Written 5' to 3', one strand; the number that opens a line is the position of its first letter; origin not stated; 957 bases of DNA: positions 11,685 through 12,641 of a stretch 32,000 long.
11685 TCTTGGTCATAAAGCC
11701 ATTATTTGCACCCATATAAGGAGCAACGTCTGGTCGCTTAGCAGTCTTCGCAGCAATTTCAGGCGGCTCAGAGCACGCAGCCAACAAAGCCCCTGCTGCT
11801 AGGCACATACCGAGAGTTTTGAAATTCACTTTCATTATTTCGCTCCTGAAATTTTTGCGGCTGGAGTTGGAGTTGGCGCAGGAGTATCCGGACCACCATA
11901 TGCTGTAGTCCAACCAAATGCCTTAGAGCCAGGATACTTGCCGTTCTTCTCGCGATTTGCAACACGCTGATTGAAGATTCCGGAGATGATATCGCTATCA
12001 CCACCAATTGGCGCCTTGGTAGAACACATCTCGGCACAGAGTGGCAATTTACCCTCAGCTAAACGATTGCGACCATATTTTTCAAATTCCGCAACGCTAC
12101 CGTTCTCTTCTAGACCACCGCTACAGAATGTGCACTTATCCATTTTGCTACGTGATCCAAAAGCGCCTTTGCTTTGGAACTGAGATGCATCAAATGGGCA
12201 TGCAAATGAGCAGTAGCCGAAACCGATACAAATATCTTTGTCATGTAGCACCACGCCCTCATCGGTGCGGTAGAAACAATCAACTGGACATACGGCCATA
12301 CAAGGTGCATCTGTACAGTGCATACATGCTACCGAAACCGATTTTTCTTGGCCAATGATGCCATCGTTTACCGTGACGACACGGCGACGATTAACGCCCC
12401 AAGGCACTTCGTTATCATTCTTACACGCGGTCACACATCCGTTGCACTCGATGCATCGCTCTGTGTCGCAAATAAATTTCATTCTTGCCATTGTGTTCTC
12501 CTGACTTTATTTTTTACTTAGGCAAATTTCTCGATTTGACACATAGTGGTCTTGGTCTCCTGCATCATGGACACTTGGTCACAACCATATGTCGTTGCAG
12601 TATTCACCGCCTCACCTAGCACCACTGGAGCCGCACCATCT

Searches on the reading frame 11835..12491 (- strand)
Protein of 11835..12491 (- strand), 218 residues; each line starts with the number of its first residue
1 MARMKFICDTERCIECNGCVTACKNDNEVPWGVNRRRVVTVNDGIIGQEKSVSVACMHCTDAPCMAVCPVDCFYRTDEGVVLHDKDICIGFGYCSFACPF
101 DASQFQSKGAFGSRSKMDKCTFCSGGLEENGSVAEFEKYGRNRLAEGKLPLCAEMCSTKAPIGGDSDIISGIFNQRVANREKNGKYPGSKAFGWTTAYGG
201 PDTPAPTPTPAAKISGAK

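Call 14: find_encoding_contigs(protein=window:11835-12491:-, flank=6000, max_places=8)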
Protein window:11835-12491:- (218 aa): no gene with exactly this product is on record in the collection.

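Call 40: find_homologous_proteins(query=window:11835-12491:-, max_evalue=1e-60)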
Query window:11835-12491:- (218 aa): 1666 proteins with E <= 1e-60 among 2709 candidates; the best 120 are listed.
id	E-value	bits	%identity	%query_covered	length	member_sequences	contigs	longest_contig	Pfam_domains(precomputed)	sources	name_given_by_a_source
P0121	5.8e-149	512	100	100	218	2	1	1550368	PF13247.12,PF12838.13,PF13237.12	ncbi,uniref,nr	ncbi:formate dehydrogenase FDH3 subunit beta [Polynucleobacter necessarius]|uniref:formate dehydroge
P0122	2.7e-147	506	67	88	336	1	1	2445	PF14697.12,PF12797.13,PF12837.13,PF13247.12,PF00037.33,PF13484.12,PF12838.13,PF25160.2,PF13237.12,PF13183.12,PF13187.12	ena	-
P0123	6.0e-143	492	97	100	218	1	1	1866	PF12797.13,PF12837.13,PF13247.12,PF00037.33,PF12838.13,PF13237.12,PF13187.12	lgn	-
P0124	6.4e-137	472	94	100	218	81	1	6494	PF12797.13,PF12837.13,PF13247.12,PF00037.33,PF12838.13,PF13237.12,PF13187.12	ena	-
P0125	6.1e-133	459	91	100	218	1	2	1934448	PF12797.13,PF12837.13,PF13247.12,PF00037.33,PF12838.13,PF13237.12,PF13187.12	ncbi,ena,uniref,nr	ncbi:formate dehydrogenase FDH3 subunit beta [Polynucleobacter necessarius]|uniref:formate dehydroge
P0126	1.5e-131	455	90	100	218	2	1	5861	PF12797.13,PF12837.13,PF13247.12,PF00037.33,PF12838.13,PF13237.12,PF13187.12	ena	-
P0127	5.6e-129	446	88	100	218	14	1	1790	PF12797.13,PF12837.13,PF13247.12,PF00037.33,PF12838.13,PF13237.12,PF13187.12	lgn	-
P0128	7.8e-127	439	87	100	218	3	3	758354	PF12797.13,PF12837.13,PF13247.12,PF00037.33,PF12838.13,PF13237.12,PF13187.12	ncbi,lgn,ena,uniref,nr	ncbi:formate dehydrogenase FDH3 subunit beta [Polynucleobacter brandtiae]|uniref:Formate dehydrogena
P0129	1.9e-126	438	88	100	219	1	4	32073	PF12797.13,PF12837.13,PF13247.12,PF00037.33,PF12838.13,PF13237.12,PF13187.12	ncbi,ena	-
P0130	3.2e-126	437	87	100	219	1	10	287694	PF12797.13,PF12837.13,PF13247.12,PF00037.33,PF12838.13,PF13237.12,PF13187.12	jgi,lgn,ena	jgi:formate dehydrogenase iron-sulfur subunit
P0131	5.0e-126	437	88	100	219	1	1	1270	PF12797.13,PF12837.13,PF13247.12,PF00037.33,PF12838.13,PF13237.12,PF13187.12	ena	-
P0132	2.7e-125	434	86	100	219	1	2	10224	PF12797.13,PF12837.13,PF13247.12,PF00037.33,PF12838.13,PF13237.12,PF13187.12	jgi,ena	jgi:formate dehydrogenase iron-sulfur subunit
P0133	3.1e-125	434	86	100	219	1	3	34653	PF12797.13,PF12837.13,PF13247.12,PF00037.33,PF12838.13,PF13237.12,PF13187.12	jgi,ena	jgi:formate dehydrogenase iron-sulfur subunit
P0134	4.8e-125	434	86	100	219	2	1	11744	PF14697.12,PF12797.13,PF12837.13,PF13247.12,PF00037.33,PF12838.13,PF13237.12,PF13187.12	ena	-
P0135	5.3e-125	433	87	100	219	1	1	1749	PF13247.12,PF00037.33,PF12838.13,PF13237.12,PF13187.12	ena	-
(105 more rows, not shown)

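Call 41: find_encoding_contigs(protein=P0121, flank=10000, max_places=6)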
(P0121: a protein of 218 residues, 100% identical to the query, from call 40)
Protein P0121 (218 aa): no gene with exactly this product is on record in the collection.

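Call 42: find_encoding_contigs(protein=P0125, flank=10000, max_places=4)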
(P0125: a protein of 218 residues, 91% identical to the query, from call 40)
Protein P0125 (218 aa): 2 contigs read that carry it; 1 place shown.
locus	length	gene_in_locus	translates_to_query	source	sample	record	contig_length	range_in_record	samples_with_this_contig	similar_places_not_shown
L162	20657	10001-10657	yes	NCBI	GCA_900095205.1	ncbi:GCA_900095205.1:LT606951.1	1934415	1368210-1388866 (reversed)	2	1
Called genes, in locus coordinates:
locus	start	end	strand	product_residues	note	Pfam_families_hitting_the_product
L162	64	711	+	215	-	PF01865:PhoU_div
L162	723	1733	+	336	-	PF01384:PHO4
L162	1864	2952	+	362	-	PF01883:FeS_assembly_P, PF00142:Fer4_NifH (faint), PF01656:CbiA, PF09140:MipZ, PF10609:ParA, PF13614:AAA_31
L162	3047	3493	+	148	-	PF11749:DUF3305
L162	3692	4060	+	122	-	PF11748:DUF3306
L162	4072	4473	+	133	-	-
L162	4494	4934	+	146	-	PF13187:Fer4_9 (faint), PF00037:Fer4 (weak), PF12797:Fer4_2 (faint), PF12837:Fer4_6 (faint)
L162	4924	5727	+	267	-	PF00037:Fer4 (faint), PF12838:Fer4_7, PF13484:Fer4_16 (faint), PF14697:Fer4_21 (weak)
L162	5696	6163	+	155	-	PF13183:Fer4_8 (faint), PF00037:Fer4 (weak), PF12797:Fer4_2 (faint), PF12837:Fer4_6 (weak), PF13237:Fer4_10 (weak), PF13187:Fer4_9 (weak), PF12838:Fer4_7 (weak)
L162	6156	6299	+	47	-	-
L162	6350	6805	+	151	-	PF02613:Nitrate_red_del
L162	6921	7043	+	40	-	-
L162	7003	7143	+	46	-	-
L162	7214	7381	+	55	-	-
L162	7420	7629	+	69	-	PF04879:Molybdop_Fe4S4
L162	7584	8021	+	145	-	PF00384:Molybdopterin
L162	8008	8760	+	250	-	PF00384:Molybdopterin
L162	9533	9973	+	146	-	PF01568:Molydop_binding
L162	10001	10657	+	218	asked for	PF13187:Fer4_9 (faint), PF12838:Fer4_7 (weak), PF13247:Fer4_11, PF00037:Fer4, PF12797:Fer4_2 (weak), PF12837:Fer4_6 (weak), PF13237:Fer4_10 (weak), PF12838:Fer4_7 (weak)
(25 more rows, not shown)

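Call 45: list_cluster_members(proteins=[P0121, P0123])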
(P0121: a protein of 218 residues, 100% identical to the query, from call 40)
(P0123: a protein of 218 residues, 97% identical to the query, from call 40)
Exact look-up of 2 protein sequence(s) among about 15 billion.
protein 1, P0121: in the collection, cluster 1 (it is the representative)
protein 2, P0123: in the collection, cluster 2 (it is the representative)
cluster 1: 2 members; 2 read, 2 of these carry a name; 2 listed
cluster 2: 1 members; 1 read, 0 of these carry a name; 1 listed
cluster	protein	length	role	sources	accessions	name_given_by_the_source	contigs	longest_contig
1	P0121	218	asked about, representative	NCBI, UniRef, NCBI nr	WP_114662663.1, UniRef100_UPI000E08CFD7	formate dehydrogenase FDH3 subunit beta [Polynucleobacter necessarius] | formate dehydrogenase FDH3 subunit beta n=1 Tax=Polynucleobacter necessarius TaxID=576610 ...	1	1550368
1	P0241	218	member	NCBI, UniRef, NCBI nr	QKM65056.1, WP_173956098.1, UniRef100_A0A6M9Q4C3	formate dehydrogenase [Polynucleobacter tropicus] | Formate dehydrogenase n=1 Tax=Polynucleobacter tropicus TaxID=1743174 ... | formate dehydrogenase FDH3 subunit beta [Polynucleobacter tropicus]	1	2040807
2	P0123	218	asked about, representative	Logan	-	-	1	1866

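Call 46: find_encoding_contigs(protein=P0241, flank=10000, max_places=3)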
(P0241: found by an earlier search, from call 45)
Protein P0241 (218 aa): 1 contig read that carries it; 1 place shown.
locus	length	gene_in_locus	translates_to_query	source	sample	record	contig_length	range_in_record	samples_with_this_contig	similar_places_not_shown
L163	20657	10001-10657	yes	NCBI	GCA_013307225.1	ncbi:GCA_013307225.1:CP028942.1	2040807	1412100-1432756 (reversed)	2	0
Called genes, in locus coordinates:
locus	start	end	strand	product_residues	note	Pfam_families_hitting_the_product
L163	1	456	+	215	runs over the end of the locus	PF01865:PhoU_div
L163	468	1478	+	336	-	PF01384:PHO4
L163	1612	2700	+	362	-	PF01883:FeS_assembly_P, PF00142:Fer4_NifH (faint), PF01656:CbiA, PF09140:MipZ, PF10609:ParA, PF13614:AAA_31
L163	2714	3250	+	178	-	PF11749:DUF3305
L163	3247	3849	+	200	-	PF11748:DUF3306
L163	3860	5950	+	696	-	PF13534:Fer4_17 (faint), PF00037:Fer4 (weak), PF12797:Fer4_2 (faint), PF12838:Fer4_7, PF00037:Fer4, PF13237:Fer4_10 (weak), PF13187:Fer4_9 (weak), PF12838:Fer4_7 (weak), +7 more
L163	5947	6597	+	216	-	PF02613:Nitrate_red_del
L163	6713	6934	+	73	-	-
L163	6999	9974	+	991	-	PF04879:Molybdop_Fe4S4, PF00384:Molybdopterin, PF01568:Molydop_binding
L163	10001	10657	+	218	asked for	PF13187:Fer4_9 (faint), PF13237:Fer4_10 (faint), PF12838:Fer4_7 (faint), PF13247:Fer4_11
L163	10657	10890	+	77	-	-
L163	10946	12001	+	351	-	PF01292:Ni_hydr_CYTB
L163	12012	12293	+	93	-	-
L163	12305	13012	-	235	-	PF00005:ABC_tran, PF02463:SMC_N (faint), PF13304:AAA_21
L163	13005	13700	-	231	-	-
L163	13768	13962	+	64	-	PF04324:Fer2_BFD (faint)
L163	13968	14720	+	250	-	PF03372:Exo_endo_phos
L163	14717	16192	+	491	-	PF13091:PLDc_2, PF00614:PLDc (weak), PF13091:PLDc_2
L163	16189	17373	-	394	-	PF02515:CoA_transf_3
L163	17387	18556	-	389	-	PF02771:Acyl-CoA_dh_N, PF02770:Acyl-CoA_dh_M, PF00441:Acyl-CoA_dh_1, PF08028:Acyl-CoA_dh_2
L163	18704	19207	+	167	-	PF09335:VTT_dom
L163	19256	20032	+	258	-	PF00106:adh_short, PF08659:KR, PF13561:adh_short_C2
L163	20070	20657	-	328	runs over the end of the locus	PF03401:TctC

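Call 47: find_encoding_contigs(protein=P0123, flank=10000, max_places=3)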
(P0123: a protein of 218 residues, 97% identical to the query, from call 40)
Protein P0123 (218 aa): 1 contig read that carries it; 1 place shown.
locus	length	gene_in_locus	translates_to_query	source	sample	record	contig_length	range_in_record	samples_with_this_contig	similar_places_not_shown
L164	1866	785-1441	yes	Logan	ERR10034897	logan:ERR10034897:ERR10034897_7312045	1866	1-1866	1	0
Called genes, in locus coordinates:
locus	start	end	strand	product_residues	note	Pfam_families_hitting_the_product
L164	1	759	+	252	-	?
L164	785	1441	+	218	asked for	PF13187:Fer4_9 (faint), PF13247:Fer4_11, PF00037:Fer4 (weak), PF12797:Fer4_2 (weak), PF12837:Fer4_6 (weak), PF13237:Fer4_10 (weak), PF12838:Fer4_7 (weak)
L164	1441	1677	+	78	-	-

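Call 48: find_encoding_contigs(protein=P0124, flank=10000, max_places=3)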
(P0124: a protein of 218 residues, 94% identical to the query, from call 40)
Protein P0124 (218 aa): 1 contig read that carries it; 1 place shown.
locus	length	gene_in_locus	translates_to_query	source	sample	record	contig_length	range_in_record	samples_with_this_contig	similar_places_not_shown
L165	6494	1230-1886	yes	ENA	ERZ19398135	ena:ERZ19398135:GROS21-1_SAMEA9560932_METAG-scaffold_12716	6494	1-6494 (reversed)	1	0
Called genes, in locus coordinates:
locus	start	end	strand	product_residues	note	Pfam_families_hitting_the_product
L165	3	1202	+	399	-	?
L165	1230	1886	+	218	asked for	PF13187:Fer4_9 (faint), PF13237:Fer4_10 (faint), PF12838:Fer4_7 (faint), PF13247:Fer4_11, PF00037:Fer4, PF12797:Fer4_2 (weak), PF12837:Fer4_6 (weak)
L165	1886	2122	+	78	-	-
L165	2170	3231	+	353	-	PF01292:Ni_hydr_CYTB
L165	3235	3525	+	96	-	-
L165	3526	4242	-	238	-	PF02463:SMC_N (faint), PF13175:AAA_15 (faint), PF00005:ABC_tran, PF13304:AAA_21 (weak)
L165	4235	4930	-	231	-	-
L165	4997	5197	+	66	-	-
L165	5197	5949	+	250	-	PF03372:Exo_endo_phos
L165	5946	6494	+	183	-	?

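Call 59: search_protein_families(library=ncbifam, proteins=[L163:12305-13012:-, L163:13005-13700:-, L163:6999-9974:+, L163:3860-5950:+], max_evalue=1e-10)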
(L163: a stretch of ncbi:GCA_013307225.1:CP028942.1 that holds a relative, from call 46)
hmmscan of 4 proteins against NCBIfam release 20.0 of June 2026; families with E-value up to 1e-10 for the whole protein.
L163:12305-13012:- (235 aa): 173 families (the best 25 are shown)
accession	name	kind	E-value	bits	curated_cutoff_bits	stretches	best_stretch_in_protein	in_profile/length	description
TIGR03740.1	galliderm_ABC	subfamily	5.1e-35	121.2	309.75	1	27-208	16-204/223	lantibiotic protection ABC transporter ATP-binding subunit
NF000355.4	ribo_prot_ABC_F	equivalog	1e-34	120.3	380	1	12-208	3-194/499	ribosomal protection-like ABC-F family protein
NF040873.1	AztA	equivalog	8.2e-34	116.8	220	1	30-197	11-188/191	zinc ABC transporter ATP-binding protein AztA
TIGR01189.1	ccmA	equivalog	2e-33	115.7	131.6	1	13-193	2-192/198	heme ABC exporter ATP-binding protein CcmA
TIGR01188.1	drrA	subfamily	2.6e-33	115.6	312.45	1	97-210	93-206/302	daunorubicin resistance ABC transporter, ATP-binding protein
TIGR03873.1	F420-0_ABC_ATP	hypoth_equivalog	9e-32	110.3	372.4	1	13-213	3-222/256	putative F420-0 ABC transporter ATP-binding protein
TIGR00972.1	3a0107s01c2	equivalog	1.4e-31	109.7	343.2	1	110-229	127-244/248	phosphate ABC transporter ATP-binding protein PstB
TIGR02857.1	CydD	equivalog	1.5e-31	110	435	1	10-197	320-526/529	thiol reductant ABC exporter subunit CydD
NF010068.0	PRK13548.1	equivalog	1.2e-30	106.5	261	2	102-211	111-226/261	heme ABC transporter ATP-binding protein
NF010061.0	PRK13538.1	equivalog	1.3e-30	106.4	195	1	10-192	4-197/211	cytochrome c biogenesis heme-transporting ATPase CcmA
TIGR02673.1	FtsE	equivalog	2.6e-30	105.7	264.85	1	97-204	106-213/214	cell division ATP-binding protein FtsE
TIGR02142.1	modC_ABC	equivalog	7e-30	104.5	285.05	1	89-213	91-217/353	molybdenum ABC transporter ATP-binding protein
TIGR04521.1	ECF_ATPase_2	equivalog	1.2e-29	103.3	330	1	103-221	118-238/279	energy-coupling factor transporter ATPase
TIGR01166.1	cbiO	subfamily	2.7e-29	102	211.8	1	93-188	96-187/190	cobalt ABC transporter, ATP-binding protein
NF010171.0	PRK13652.1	equivalog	1.1e-28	100.1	476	1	100-222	109-232/277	cobalt transporter ATP-binding subunit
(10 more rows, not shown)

L163:13005-13700:- (231 aa): 9 families
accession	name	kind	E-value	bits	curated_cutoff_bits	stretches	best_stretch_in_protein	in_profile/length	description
NF038017.1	ABC_perm1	subfamily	6.2e-68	228.4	100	1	26-209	1-184/184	ABC transporter permease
NF041773.1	tung_perm_TupB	equivalog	1e-48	166.1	320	1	2-224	5-227/230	tungstate ABC transporter permease TupB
TIGR02141.1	modB_ABC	equivalog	4.9e-19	68.8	182.6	1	25-218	2-201/208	molybdate ABC transporter permease subunit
TIGR00969.1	3a0106s02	subfamily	1.8e-18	67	240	1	21-216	61-263/272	sulfate ABC transporter permease subunit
TIGR02140.1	permease_CysW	equivalog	1.9e-17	63.6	329.1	1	22-229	48-258/261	sulfate ABC transporter permease subunit CysW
TIGR01581.1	Mo_ABC_porter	hypoth_equivalog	2.3e-17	63.2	210.3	1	20-214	20-221/225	ABC transporter permease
TIGR02139.1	permease_CysT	equivalog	3.8e-11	43.1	246.1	1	17-225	46-261/265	sulfate ABC transporter permease subunit CysT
NF006939.0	PRK09421.1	equivalog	7.1e-11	41.9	262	0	18-229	7-227/230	molybdate ABC transporter permease subunit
NF040839.1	tungstate_WtpB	equivalog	7.2e-11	42.2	340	0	15-86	38-109/251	tungstate ABC transporter permease WtpB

L163:6999-9974:+ (991 aa): 25 families
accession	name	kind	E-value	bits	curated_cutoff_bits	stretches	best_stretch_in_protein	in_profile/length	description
TIGR01591.1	Fdh-alpha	equivalog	4.5e-142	474.5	666.25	2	82-600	2-489/672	formate dehydrogenase subunit alpha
TIGR01553.1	formate-DH-alph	equivalog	4.9e-108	362.2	814.2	2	33-315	2-302/1009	formate dehydrogenase-N subunit alpha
NF041513.1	formate_DH_Act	exception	2.3e-99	333.6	1400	3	77-314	41-292/1067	formate dehydrogenase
NF047855.1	AssmNtatRedNasC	equivalog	6e-85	285.9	1100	2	77-590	19-505/708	assimilatory nitrate reductase catalytic subunit NasC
NF012032.0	PRK15488.1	equivalog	4.1e-62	210.3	694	1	33-593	3-531/759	thiosulfate reductase PhsA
TIGR01701.1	Fdhalpha-like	subfamily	5.4e-58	196.8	582.15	1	133-456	99-437/744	FdhF/YdeP family oxidoreductase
TIGR02166.1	dmsA_ynfE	subfamily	3e-48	164.5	777.7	1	33-320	1-302/794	DMSO/selenate family reductase complex A subunit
NF041323.1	Nitr_red_NasA_Halo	equivalog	1.3e-46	159.5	1000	1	85-451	2-364/673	assimilatory nitrate reductase NasA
NF010055.0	PRK13532.1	equivalog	2e-42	145.4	904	1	32-317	2-291/830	nitrate reductase catalytic subunit NapA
TIGR03479.1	DMSO_red_II_alp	subfamily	1.3e-41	142.6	984.75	1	81-314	61-304/913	molybdopterin-dependent oxidoreductase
TIGR01706.1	NAPA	equivalog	3.7e-39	134.7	930.55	1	33-317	2-291/830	periplasmic nitrate reductase subunit alpha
NF041885.1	selenate_YnfE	exception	6e-32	110.3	1675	1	33-398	3-405/805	selenate/tellurate reductase subunit YnfE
NF007406.0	PRK09939.1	equivalog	1.7e-29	102.6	1473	2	133-276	108-250/759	acid resistance putative oxidoreductase YdeP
NF041884.1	selenate_YnfF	exception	1.2e-28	99.5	1650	1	34-403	2-403/798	selenate/tellurate reductase subunit YnfF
TIGR00509.1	bisC_fam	subfamily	2.7e-27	95.3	1017.55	1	142-595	68-516/772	molybdopterin guanine dinucleotide-containing S/N-oxide reductase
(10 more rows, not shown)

L163:3860-5950:+ (696 aa): 24 families
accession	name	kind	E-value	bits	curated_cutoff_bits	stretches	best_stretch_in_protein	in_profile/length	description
NF042909.1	FMH_DH_FwdF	exception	1.7e-18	66.9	375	0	310-367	260-320/336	tungsten-dependent formylmethanofuran dehydrogenase subunit FwdF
TIGR02700.1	flavo_MJ0208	hypoth_equivalog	4.8e-18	65.3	251.35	0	568-620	144-194/234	dihydromethanopterin reductase (acceptor)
TIGR02179.1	PorD_KorD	subfamily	1.4e-17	63.5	60.05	0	174-237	10-77/78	2-oxoacid:acceptor oxidoreductase, delta subunit, pyruvate/2-ketoisovalerate family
NF009053.0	PRK12387.1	subfamily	9.2e-17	61.4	204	1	567-690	33-162/180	formate hydrogenlyase complex iron-sulfur subunit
TIGR00402.1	napF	equivalog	1.3e-16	60.9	102.2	0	179-228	26-81/149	ferredoxin-type protein NapF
NF045874.1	Vhu_polyferre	exception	4e-15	55.4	600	0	572-619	30-75/381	F420-non-reducing hydrogenase associated-polyferredoxin VhuB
TIGR01944.1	rnfB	subfamily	1.4e-14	54.1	68.7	0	569-641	110-181/190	RnfABCDGE type electron transport complex subunit B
NF058577.1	FdxA_fam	equivalog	2e-14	53.5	65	0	311-357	10-52/52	4Fe-4S ferredoxin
NF006221.0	PRK08348.1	subfamily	2.7e-14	53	124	0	535-624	6-96/136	NADH-plastoquinone oxidoreductase subunit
NF040684.1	PorD_Arch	equivalog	6.8e-14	51.7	120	0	570-620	30-79/85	pyruvate synthase subunit PorD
TIGR04041.1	activase_YjjW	hypoth_equivalog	1.8e-13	50.5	250.2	0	572-644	41-108/276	YjjW family glycine radical enzyme activase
TIGR01971.1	NuoI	subfamily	1.8e-13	50.1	113.05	0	602-650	41-87/121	NADH-quinone oxidoreductase, chain I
NF045790.1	OxalOxreddelta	equivalog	4.7e-13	49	230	0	569-626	257-312/316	oxalate oxidoreductase subunit delta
NF040864.1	HgcB_ferredoxin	equivalog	1.3e-12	47.4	99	0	566-623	8-64/93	mercury methylation ferredoxin HgcB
NF043069.1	T4HPD_activ_SAM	equivalog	1.7e-12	47.3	425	0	187-228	50-94/299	trans-4-hydroxy-L-proline dehydratase activase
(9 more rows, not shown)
